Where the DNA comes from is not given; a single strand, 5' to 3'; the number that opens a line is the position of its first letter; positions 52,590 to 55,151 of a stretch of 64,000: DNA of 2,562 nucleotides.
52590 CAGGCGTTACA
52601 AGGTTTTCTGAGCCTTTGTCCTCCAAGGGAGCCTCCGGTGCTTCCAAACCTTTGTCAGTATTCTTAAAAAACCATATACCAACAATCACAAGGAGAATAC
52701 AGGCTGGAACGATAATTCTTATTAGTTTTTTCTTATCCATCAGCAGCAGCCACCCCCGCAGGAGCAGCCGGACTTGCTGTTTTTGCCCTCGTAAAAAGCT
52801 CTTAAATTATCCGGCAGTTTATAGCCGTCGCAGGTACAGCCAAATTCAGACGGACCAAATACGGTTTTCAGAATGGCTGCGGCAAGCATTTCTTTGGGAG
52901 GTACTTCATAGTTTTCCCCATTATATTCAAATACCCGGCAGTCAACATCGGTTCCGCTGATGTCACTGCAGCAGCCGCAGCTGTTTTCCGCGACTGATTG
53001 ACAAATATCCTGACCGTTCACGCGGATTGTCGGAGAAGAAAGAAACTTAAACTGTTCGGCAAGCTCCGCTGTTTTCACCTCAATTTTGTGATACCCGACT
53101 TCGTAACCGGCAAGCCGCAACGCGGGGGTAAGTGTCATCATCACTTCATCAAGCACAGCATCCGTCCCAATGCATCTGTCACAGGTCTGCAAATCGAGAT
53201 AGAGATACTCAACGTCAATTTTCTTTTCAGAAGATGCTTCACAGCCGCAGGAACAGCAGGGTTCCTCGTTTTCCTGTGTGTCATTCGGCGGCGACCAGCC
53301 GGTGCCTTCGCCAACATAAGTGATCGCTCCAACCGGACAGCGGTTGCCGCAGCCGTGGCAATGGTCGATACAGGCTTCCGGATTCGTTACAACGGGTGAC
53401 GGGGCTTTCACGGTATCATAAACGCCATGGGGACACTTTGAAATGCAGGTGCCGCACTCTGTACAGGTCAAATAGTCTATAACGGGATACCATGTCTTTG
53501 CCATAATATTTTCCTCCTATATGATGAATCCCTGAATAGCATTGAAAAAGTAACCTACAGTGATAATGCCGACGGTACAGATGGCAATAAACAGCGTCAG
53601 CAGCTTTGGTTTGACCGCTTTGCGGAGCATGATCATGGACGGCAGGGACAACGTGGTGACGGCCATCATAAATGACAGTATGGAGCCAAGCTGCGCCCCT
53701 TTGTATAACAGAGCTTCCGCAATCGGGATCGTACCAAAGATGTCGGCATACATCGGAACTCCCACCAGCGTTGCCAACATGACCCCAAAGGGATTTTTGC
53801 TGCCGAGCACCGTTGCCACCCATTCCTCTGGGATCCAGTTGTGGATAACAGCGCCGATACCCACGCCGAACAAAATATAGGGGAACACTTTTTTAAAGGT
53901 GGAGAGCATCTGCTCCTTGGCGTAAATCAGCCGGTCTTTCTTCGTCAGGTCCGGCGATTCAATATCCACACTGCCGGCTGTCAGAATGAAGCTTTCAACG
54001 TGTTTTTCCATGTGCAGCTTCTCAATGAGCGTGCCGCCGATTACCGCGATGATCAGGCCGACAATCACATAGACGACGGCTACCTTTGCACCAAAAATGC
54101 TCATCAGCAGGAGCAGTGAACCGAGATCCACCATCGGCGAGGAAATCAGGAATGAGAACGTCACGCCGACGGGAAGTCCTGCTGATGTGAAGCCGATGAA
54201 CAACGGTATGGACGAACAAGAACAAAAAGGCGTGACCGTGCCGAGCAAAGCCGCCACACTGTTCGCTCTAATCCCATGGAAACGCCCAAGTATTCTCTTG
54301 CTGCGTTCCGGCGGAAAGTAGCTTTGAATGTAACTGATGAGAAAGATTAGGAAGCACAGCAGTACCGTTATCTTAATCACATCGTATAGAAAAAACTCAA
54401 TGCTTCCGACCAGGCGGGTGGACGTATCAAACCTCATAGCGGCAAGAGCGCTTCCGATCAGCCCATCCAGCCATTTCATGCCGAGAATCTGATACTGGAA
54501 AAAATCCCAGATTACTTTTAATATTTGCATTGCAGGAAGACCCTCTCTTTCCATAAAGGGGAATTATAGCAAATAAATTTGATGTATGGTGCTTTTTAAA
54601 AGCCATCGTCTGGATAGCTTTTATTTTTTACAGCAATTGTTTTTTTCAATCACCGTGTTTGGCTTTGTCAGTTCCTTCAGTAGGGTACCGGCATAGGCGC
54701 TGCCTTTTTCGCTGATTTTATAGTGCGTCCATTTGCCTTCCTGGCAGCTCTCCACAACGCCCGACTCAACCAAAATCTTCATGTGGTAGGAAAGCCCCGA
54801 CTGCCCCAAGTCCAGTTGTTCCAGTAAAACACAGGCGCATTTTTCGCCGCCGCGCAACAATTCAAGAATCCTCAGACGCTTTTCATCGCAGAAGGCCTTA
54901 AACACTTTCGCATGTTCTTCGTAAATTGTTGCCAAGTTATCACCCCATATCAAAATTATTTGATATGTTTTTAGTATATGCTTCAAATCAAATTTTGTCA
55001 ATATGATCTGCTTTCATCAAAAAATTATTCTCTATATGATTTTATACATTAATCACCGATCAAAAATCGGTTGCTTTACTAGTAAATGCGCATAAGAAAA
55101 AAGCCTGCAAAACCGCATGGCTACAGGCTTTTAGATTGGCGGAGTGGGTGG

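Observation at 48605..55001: Minus-strand arsenic / thiol-redox island with unusual membership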

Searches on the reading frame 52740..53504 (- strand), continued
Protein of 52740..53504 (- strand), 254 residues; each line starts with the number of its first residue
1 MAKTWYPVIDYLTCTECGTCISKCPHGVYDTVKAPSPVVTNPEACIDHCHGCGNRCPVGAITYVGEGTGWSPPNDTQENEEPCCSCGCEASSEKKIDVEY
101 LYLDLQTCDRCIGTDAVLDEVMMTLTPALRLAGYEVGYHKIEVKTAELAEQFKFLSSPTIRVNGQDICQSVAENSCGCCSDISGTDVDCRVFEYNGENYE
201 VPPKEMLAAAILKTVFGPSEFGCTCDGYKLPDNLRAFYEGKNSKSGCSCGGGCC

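Call 77: fold_search(model_id=the predicted structure, library=pdb)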
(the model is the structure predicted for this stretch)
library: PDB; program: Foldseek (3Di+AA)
matches with E <= 10: 590; with E <= 0.001: 0
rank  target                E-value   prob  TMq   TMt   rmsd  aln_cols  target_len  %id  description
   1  2o7k                  2.9e-03  1.00  0.27  0.62   5.6       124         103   18  S. aureus thioredoxin (released 2007-07-24)
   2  2o87                  4.2e-03  1.00  0.27  0.62   5.6       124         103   18  S. aureus thioredoxin P31S mutant (released 2007-07-24)
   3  2o85                  4.7e-03  1.00  0.27  0.61   5.7       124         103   18  S. Aureus thioredoxin P31T mutant (released 2007-07-24)
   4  4pob_B                5.0e-03  1.00  0.23  0.50   3.2        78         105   23  Crystal structure of a thioredoxin Rv1471 ortholog from Mycobacterium abscessus (released 2014-03-05)
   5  2mmn_MODEL_1_A        6.4e-03  1.00  0.22  0.49   2.7        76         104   20  Solution Structure of the Reduced Thioredoxin from Plasmodium falciparum (released 2015-04-15)
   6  2ipa_MODEL_1_A        7.2e-03  1.00  0.27  0.60   4.7       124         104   16  solution structure of Trx-ArsC complex (released 2007-02-13)
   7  6gn9                  7.7e-03  1.00  0.27  0.62   4.7       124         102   14  Crystal structure of a thioredoxin from Clostridium acetobutylicum at 1.75 A resolution (released 2018-12-12)
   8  7bzk_B                1.0e-02  1.00  0.29  0.67   4.1       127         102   16  Crystal structure of ferredoxin: thioredoxin reductase and thioredoxin y1 complex (released 2020-10-14)
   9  3hz4_A                1.1e-02  1.00  0.26  0.51   5.4       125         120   14  Crystal Structure of Thioredoxin from Methanosarcina mazei (released 2009-06-30)
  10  9ncl                  1.2e-02  1.00  0.23  0.50   2.6        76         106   22  Arsenic treated Treponema pallidum thioredoxin strain Nichols (released 2026-02-11)
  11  2r2j                  1.2e-02  1.00  0.28  0.22   5.6       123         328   13  crystal structure of human ERp44 (released 2008-07-08)
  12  7asw                  1.2e-02  1.00  0.27  0.56   9.0       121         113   12  Crystal structure of chloroplastic thioredoxin z defines a novel type-specific target recognition (released 2021-05-19)
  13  3gix_A                1.2e-02  1.00  0.22  0.37   3.9        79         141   20  Crystal structure of human splicing factor dim2 (released 2010-03-16)
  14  6zmu_D                1.2e-02  1.00  0.23  0.50   2.8        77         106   21  Crystal structure of the germline-specific thioredoxin protein Deadhead (Thioredoxin-1) from Drospohila melanogaster,  (released 2020-10-21)
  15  3dyr_B                1.2e-02  1.00  0.22  0.48   2.9        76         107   14  Crystal structure of E. coli thioredoxin mutant I76T in its oxidized form (released 2009-01-27)
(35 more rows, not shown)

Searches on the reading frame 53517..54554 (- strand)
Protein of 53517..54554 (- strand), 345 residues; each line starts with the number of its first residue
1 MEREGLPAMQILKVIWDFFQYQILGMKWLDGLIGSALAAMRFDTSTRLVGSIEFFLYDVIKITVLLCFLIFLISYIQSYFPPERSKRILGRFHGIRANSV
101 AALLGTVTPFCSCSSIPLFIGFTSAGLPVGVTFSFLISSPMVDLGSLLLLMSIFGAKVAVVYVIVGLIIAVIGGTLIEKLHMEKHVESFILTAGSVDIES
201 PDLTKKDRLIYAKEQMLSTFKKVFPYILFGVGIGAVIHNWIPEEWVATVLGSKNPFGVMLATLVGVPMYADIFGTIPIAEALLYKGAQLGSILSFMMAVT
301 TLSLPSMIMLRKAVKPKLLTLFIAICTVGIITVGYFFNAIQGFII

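Call 4: search_protein_families(library=ncbifam, proteins=[window:53517-54554:-], max_evalue=0.01)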
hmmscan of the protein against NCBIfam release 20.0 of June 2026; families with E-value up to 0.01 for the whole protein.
window:53517-54554:- (345 aa): 2 families
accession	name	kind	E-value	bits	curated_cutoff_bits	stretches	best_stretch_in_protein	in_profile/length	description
NF033936.1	CuZnOut_SO0444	equivalog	3.7e-28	98.7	300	2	68-185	14-130/351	SO_0444 family Cu/Zn efflux transporter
NF040736.1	efflux_SaoE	equivalog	5.2e-28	98.3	325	1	67-340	23-297/352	efflux transporter SaoE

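Call 5: search_protein_families(library=pfam, proteins=[window:53517-54554:-], max_evalue=0.01)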
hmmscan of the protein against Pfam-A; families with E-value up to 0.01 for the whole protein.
window:53517-54554:- (345 aa): 1 family
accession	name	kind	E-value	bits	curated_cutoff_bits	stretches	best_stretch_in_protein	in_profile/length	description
PF03773.19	ArsP_1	-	2.9e-62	211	32.3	1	52-338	6-293/294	Predicted permease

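Call 35: search_solved_structures(query=window:53517-54554:-, max_evalue=1)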
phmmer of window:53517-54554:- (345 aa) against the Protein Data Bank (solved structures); distinct sequences matched with E-value up to 1: 0.

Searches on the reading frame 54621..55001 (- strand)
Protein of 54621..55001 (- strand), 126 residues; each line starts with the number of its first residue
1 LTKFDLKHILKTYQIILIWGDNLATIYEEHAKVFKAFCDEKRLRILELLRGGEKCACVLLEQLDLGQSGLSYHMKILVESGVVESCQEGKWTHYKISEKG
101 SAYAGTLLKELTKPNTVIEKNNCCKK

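Call 4: search_protein_families(library=ncbifam, proteins=[window:54621-55001:-], max_evalue=0.01)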
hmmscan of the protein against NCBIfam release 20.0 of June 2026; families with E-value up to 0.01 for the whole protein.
window:54621-55001:- (126 aa): 10 families
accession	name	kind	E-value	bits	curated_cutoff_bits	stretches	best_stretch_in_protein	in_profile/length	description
NF033788.1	HTH_metalloreg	subfamily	1.8e-21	75.7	55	1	31-99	2-71/77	metalloregulator ArsR/SmtB family transcription factor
NF007528.0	PRK10141.1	subfamily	3.2e-15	56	97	1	32-110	8-87/117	metalloregulator ArsR/SmtB family transcription factor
NF033789.1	repress_SdpR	subfamily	1.8e-11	43.8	100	1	33-97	1-65/79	autorepressor SdpR family transcription factor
NF045707.1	Dbac_1936_reg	equivalog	1.5e-10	41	115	1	27-99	4-76/99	ArsR/SmtB-type metalloregulator TsoR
NF047906.1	CdPbTransRegCmtR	equivalog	4.9e-09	36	150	1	31-124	12-102/104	Cd(II)/Pb(II)-sensing metalloregulatory transcriptional regulator CmtR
NF040642.1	sulf_sens_BigR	equivalog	1.4e-08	34.7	155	1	28-102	8-82/95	sulfite-sensing transcriptional repressor BigR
NF041413.1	ArsR_Rv2640c_fam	equivalog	1.1e-06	29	155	1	32-98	34-103/118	Rv2640c family ArsR-like transcriptional regulator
NF053755.1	MsvR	equivalog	0.00061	19.5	220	1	35-109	8-82/236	transcriptional factor MsvR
NF053602.1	Phr_regulator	exception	0.0063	16.1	320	1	30-88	2-60/191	heat shock transcription regulator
TIGR01884.1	cas_HTH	subfamily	0.0073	15.7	60.2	1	25-97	127-199/202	CRISPR-associated CARF protein Csa3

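Call 5: search_protein_families(library=pfam, proteins=[window:54621-55001:-], max_evalue=0.01)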
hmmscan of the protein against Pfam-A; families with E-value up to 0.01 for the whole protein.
window:54621-55001:- (126 aa): 5 families
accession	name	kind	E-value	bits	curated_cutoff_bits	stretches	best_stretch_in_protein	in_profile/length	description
PF01022.26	HTH_5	-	1e-12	48.2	22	1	39-85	1-47/47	Bacterial regulatory protein, arsR family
PF12840.13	HTH_20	-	4e-09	36.7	27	1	39-85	3-50/51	Helix-turn-helix domain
PF13463.12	HTH_27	-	0.00034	21.3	22.2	1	45-100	8-68/68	Winged helix DNA-binding domain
PF24038.1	DUF7347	-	0.0071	17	27.6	0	31-101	2-71/77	Domain of unknown function (DUF7347)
PF13412.12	HTH_24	-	0.0079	16.2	21.9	0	39-84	2-48/48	Winged helix-turn-helix DNA-binding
